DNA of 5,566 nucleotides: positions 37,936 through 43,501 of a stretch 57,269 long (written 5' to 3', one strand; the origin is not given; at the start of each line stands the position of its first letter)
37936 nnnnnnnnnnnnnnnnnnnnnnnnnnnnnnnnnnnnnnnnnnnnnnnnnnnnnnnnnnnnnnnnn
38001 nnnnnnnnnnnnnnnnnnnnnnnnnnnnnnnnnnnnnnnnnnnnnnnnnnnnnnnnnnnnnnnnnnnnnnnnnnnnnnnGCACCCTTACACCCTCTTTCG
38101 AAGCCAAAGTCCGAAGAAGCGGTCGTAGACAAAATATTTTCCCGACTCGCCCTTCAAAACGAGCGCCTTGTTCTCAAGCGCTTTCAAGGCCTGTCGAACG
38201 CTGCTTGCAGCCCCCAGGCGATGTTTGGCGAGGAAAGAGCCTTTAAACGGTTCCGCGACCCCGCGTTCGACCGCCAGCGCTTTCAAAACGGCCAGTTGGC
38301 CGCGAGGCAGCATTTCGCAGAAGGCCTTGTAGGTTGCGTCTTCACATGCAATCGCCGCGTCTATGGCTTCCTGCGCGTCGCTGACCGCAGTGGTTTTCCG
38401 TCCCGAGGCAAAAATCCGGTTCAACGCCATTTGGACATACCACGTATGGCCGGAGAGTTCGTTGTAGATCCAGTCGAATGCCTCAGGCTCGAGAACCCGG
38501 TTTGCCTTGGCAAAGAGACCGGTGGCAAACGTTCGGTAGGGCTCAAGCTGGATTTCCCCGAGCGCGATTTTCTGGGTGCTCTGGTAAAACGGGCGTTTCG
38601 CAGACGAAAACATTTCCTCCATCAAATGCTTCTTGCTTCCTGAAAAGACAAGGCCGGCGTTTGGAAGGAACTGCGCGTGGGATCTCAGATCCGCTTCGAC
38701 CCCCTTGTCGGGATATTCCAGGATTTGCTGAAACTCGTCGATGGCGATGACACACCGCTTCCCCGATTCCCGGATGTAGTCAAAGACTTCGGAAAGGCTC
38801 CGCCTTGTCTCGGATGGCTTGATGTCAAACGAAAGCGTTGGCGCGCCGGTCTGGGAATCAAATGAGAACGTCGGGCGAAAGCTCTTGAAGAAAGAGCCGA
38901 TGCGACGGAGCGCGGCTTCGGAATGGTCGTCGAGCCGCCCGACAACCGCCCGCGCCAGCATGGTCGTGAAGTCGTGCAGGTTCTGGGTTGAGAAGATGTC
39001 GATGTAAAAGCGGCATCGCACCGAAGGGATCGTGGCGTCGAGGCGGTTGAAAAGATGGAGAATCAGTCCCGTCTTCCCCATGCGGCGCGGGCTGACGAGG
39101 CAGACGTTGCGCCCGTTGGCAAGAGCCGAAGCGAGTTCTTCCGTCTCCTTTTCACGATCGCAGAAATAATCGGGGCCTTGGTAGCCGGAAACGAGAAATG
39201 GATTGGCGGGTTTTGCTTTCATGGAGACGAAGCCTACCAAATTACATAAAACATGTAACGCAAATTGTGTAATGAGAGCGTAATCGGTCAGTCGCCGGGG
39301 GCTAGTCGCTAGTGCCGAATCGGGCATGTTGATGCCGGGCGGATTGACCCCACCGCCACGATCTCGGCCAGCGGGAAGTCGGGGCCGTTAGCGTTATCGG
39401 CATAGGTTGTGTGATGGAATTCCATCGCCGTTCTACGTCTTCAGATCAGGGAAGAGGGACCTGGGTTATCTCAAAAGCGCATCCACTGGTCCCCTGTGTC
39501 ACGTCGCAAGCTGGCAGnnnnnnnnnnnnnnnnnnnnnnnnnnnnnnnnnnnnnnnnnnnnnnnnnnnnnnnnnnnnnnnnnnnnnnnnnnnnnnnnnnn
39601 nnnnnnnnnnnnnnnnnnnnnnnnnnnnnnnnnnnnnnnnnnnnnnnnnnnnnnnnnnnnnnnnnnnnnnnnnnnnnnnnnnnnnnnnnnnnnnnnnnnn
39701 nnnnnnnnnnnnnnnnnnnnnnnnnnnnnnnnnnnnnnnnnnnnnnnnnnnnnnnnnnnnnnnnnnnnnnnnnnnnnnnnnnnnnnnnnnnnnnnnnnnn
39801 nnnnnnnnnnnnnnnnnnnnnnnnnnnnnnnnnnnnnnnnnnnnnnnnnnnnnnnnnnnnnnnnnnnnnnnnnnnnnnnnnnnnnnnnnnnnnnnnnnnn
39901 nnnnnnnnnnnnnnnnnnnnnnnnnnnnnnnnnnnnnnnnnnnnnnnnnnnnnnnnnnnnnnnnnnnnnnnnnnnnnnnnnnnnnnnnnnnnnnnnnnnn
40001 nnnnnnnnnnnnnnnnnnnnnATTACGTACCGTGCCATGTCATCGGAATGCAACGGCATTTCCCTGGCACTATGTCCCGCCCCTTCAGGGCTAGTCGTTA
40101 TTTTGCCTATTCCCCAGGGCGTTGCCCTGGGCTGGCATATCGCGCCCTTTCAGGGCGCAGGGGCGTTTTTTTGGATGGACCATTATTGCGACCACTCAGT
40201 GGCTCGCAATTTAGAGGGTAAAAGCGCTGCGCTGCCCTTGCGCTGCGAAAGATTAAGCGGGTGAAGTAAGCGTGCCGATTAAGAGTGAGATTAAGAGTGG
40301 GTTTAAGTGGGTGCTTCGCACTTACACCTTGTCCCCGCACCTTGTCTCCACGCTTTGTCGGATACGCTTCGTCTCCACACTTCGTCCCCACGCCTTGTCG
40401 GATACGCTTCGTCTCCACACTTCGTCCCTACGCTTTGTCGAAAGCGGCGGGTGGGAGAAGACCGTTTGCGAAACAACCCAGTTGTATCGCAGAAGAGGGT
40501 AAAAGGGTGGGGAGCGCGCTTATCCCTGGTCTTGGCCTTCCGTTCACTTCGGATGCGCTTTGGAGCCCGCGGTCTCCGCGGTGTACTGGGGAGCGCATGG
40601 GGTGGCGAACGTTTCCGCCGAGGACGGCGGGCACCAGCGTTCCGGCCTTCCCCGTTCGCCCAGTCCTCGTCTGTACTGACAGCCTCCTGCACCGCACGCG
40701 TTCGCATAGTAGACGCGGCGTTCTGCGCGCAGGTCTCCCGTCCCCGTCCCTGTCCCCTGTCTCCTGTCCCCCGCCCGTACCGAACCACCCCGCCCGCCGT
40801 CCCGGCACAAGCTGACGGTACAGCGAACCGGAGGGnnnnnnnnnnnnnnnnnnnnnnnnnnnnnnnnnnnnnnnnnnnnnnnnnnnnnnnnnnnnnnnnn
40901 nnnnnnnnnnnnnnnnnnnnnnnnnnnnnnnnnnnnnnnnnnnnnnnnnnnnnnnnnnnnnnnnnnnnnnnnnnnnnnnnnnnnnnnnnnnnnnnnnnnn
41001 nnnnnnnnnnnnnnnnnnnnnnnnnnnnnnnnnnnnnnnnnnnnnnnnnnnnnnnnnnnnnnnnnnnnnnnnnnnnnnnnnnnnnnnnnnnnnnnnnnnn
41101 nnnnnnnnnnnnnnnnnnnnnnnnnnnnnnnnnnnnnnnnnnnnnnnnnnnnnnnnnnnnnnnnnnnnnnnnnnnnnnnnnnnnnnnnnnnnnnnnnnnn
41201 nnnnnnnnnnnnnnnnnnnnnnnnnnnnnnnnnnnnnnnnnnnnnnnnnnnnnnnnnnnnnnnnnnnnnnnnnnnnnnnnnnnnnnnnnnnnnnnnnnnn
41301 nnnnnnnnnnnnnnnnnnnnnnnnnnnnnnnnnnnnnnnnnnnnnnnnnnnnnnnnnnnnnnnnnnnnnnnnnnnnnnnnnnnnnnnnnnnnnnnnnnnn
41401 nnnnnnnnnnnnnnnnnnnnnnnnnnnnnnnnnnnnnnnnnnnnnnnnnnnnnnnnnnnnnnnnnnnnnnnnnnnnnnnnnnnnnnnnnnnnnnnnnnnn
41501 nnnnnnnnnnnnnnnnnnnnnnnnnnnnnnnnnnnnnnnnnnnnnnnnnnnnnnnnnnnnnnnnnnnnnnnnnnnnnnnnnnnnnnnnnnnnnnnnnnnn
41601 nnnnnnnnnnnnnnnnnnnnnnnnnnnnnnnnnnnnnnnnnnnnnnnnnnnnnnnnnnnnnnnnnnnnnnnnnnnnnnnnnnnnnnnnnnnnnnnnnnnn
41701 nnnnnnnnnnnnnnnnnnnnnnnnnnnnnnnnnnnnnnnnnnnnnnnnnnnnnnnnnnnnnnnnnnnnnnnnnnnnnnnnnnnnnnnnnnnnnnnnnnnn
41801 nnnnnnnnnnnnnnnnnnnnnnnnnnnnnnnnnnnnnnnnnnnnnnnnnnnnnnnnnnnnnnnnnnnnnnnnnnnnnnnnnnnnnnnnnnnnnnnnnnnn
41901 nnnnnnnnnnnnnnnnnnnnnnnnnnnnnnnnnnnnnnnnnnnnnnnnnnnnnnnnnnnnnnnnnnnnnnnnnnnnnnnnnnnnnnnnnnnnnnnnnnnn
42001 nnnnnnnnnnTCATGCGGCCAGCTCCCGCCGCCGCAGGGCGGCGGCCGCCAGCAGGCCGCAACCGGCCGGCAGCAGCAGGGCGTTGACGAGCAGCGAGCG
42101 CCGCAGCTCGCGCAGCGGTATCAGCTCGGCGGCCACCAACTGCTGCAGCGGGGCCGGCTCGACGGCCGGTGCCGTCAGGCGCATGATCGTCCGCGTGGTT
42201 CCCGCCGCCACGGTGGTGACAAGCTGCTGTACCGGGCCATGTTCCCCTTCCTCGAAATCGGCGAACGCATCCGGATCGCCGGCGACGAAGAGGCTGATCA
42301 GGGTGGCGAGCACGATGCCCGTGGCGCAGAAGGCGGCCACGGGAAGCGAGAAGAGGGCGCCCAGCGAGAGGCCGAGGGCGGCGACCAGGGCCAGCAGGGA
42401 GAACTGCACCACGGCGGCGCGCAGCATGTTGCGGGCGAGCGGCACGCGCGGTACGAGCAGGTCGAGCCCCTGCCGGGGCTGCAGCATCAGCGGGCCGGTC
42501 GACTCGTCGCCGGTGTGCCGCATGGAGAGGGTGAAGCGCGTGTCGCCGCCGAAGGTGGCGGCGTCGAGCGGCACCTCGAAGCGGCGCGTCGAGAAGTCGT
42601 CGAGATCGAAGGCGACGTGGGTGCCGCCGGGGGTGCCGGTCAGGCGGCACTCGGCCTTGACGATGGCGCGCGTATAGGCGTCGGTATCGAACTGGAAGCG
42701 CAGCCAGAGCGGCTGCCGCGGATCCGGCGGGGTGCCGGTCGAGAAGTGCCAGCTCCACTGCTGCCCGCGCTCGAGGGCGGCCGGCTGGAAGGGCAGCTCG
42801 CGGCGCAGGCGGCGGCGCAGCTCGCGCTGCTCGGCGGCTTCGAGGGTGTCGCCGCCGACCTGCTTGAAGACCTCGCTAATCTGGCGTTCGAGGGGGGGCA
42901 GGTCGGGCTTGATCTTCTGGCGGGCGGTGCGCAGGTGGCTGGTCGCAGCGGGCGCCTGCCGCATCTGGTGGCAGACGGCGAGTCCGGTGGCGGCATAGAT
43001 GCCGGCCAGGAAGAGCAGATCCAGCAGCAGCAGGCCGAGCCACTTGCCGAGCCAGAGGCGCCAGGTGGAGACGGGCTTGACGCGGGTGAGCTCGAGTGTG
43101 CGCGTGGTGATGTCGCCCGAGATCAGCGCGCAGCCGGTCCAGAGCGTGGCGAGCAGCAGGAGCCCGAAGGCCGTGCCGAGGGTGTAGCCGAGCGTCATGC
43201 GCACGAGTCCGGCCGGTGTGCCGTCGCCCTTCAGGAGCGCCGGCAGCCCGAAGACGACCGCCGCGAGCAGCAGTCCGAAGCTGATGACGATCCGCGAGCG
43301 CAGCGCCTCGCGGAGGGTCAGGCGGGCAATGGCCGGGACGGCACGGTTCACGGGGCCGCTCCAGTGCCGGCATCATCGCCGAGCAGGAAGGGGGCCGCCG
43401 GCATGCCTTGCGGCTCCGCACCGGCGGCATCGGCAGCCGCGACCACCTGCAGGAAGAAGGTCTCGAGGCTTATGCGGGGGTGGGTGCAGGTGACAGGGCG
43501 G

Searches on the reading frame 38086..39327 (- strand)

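Call 57: search_protein_families(library=pfam, proteins=[window:38086-39327:-], max_evalue=0.001)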
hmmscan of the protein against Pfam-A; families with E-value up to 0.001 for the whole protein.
window:38086-39327:- (413 aa): 4 families
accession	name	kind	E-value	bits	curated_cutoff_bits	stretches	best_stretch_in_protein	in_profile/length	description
PF01637.24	ATPase_2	-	5.8e-10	39.8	33.2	1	55-207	1-126/225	ATPase domain predominantly from Archaea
PF13191.12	AAA_16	-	1.6e-07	32.4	32.6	1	56-202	3-144/167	AAA ATPase domain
PF13401.12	AAA_22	-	1.7e-05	25.6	27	1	73-227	6-119/130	AAA domain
PF13173.12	AAA_14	-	0.00028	21.3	27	0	167-238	37-105/129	AAA domain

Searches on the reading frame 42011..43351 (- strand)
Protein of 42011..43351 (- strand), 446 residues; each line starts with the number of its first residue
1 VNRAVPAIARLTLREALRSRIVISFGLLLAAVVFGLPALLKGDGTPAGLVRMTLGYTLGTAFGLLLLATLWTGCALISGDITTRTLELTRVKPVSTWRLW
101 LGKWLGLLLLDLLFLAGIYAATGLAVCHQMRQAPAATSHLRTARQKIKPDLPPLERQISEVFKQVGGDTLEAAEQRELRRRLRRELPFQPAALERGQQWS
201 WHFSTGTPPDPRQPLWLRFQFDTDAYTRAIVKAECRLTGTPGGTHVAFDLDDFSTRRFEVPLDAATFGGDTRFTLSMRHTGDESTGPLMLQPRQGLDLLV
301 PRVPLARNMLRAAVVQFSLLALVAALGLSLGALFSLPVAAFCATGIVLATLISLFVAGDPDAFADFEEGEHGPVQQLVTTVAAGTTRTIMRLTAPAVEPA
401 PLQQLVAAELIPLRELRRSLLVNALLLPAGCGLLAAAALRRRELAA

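Call 57: search_protein_families(library=pfam, proteins=[window:42011-43351:-], max_evalue=0.001)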
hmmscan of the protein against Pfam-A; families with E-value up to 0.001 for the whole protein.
window:42011-43351:- (446 aa): 2 families
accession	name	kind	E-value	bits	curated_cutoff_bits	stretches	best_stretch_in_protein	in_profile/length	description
PF12679.13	ABC2_membrane_2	-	0.0001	22.1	27.2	1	7-141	2-153/283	ABC-2 family transporter protein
PF12698.13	ABC2_membrane_3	-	0.00028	20.5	31.6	0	62-120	165-227/347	ABC-2 family transporter protein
